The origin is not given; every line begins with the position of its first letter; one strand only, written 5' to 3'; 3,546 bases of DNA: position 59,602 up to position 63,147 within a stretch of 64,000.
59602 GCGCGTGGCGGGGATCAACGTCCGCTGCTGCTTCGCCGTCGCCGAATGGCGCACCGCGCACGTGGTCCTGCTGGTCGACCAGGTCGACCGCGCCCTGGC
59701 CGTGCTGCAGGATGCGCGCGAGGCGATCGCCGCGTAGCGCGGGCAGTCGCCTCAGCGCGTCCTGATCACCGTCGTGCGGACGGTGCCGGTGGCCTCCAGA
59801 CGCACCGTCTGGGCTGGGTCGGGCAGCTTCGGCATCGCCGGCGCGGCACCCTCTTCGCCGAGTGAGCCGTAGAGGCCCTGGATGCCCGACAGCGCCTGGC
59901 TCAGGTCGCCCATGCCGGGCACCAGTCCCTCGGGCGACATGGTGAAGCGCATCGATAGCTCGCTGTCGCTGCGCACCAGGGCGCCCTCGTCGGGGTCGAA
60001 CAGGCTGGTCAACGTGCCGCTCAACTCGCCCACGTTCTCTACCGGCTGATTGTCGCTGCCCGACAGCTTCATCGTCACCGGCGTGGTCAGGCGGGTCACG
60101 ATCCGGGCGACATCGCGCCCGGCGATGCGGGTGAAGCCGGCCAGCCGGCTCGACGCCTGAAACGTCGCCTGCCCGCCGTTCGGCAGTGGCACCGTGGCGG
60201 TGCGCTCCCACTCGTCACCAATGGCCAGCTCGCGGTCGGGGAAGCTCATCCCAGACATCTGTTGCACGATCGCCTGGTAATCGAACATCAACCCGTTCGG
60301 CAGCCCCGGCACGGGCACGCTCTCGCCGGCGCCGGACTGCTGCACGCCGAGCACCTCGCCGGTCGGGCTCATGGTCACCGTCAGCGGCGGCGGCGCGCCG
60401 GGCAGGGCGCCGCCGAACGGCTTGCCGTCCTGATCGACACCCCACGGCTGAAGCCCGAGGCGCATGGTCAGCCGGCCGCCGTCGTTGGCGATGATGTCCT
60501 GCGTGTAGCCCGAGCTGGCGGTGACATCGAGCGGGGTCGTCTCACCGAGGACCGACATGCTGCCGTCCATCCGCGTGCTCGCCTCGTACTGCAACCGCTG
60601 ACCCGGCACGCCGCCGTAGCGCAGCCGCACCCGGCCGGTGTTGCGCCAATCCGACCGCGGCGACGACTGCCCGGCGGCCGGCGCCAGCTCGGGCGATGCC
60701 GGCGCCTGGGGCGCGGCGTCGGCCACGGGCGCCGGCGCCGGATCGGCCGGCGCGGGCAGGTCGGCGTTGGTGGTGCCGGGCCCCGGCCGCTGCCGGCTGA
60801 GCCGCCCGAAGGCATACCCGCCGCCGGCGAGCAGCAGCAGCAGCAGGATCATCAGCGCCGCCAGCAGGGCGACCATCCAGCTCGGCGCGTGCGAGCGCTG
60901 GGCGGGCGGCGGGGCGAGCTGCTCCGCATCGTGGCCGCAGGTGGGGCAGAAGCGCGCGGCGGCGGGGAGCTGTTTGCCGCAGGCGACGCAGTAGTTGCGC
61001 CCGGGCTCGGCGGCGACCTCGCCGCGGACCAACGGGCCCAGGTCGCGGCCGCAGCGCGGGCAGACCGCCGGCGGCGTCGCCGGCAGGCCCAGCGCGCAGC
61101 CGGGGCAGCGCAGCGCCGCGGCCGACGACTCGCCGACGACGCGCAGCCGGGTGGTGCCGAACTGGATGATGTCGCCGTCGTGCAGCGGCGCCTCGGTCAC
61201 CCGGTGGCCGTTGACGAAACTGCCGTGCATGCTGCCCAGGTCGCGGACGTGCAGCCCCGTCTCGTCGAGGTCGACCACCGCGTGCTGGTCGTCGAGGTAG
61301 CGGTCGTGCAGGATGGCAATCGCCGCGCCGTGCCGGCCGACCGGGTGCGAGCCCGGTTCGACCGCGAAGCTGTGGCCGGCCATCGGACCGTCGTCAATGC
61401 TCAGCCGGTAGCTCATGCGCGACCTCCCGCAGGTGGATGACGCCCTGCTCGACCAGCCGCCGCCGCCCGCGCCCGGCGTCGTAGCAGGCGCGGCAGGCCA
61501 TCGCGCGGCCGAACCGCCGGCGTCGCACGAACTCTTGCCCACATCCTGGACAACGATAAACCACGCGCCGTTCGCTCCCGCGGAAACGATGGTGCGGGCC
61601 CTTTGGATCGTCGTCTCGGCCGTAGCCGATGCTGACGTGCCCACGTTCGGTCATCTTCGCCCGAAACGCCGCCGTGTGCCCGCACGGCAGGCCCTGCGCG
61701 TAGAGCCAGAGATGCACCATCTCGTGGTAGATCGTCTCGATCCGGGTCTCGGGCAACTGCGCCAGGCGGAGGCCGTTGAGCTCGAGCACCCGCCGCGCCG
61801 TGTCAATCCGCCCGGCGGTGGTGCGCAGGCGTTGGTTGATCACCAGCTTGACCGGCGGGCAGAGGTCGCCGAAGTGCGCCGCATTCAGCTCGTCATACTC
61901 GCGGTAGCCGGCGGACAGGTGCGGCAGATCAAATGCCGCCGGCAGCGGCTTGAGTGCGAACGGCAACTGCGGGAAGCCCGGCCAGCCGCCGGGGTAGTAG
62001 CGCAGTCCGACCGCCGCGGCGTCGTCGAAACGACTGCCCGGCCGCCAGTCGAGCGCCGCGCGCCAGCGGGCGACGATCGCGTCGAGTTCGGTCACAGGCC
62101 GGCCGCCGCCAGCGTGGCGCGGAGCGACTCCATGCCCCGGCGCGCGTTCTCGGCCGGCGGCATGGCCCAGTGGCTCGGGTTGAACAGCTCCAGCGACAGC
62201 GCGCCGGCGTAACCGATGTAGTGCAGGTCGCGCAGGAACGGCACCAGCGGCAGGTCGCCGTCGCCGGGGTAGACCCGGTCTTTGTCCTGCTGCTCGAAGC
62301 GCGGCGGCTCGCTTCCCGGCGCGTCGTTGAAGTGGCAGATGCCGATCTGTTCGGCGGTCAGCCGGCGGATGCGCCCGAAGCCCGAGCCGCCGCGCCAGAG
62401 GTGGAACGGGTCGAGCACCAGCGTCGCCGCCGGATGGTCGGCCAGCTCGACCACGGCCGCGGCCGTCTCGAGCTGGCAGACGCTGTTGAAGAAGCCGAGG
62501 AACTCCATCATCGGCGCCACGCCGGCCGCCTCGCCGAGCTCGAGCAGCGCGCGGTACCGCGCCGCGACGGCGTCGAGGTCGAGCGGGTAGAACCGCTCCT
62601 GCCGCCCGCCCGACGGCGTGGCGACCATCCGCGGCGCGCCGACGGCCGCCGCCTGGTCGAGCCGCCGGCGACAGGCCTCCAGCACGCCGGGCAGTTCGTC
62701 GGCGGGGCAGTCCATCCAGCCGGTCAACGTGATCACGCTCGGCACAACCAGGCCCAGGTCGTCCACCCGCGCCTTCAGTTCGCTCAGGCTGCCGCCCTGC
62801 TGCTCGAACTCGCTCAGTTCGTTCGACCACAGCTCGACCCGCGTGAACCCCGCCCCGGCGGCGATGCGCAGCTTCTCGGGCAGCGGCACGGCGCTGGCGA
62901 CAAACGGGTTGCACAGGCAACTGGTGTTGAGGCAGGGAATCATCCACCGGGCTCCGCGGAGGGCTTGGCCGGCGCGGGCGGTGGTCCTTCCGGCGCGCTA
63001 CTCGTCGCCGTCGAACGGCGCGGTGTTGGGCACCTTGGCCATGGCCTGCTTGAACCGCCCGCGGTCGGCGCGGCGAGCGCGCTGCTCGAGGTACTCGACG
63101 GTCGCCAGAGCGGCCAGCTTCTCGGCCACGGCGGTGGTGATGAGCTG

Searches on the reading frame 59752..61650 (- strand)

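Call 50: search_protein_families(library=pfam, proteins=[window:59752-61650:-], max_evalue=0.0001)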
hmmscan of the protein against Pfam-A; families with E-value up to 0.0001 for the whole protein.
window:59752-61650:- (632 aa): 4 families
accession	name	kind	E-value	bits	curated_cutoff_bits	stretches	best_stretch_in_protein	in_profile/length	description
PF00498.31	FHA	-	1e-13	51.9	20.7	1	104-165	3-67/67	FHA domain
PF16697.10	Yop-YscD_cpl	-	2.7e-11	44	33.2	1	88-172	5-91/94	Inner membrane component of T3SS, cytoplasmic domain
PF12773.13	DZR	-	6.1e-07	29.9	27.3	1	182-239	1-45/45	Double zinc ribbon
PF13240.11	Zn_Ribbon_1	-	2.3e-05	24.5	25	1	220-240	1-21/23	zinc-ribbon domain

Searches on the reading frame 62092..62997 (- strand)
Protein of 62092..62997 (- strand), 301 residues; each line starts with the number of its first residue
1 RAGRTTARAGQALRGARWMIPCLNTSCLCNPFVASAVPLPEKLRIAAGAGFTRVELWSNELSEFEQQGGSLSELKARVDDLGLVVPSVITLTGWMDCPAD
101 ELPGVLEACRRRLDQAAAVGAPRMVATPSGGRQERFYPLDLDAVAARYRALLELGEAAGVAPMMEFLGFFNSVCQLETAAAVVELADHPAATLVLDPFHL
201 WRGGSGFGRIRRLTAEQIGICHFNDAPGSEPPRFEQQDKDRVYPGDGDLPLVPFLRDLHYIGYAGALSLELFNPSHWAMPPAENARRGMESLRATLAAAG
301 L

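Call 50: search_protein_families(library=pfam, proteins=[window:62092-62997:-], max_evalue=0.0001)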
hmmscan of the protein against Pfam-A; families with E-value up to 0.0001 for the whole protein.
window:62092-62997:- (301 aa): 1 family
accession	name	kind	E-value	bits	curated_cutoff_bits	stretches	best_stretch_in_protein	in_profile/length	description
PF01261.30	AP_endonuc_2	-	7.8e-32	111.4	31.1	1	44-294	2-248/249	Xylose isomerase-like TIM barrel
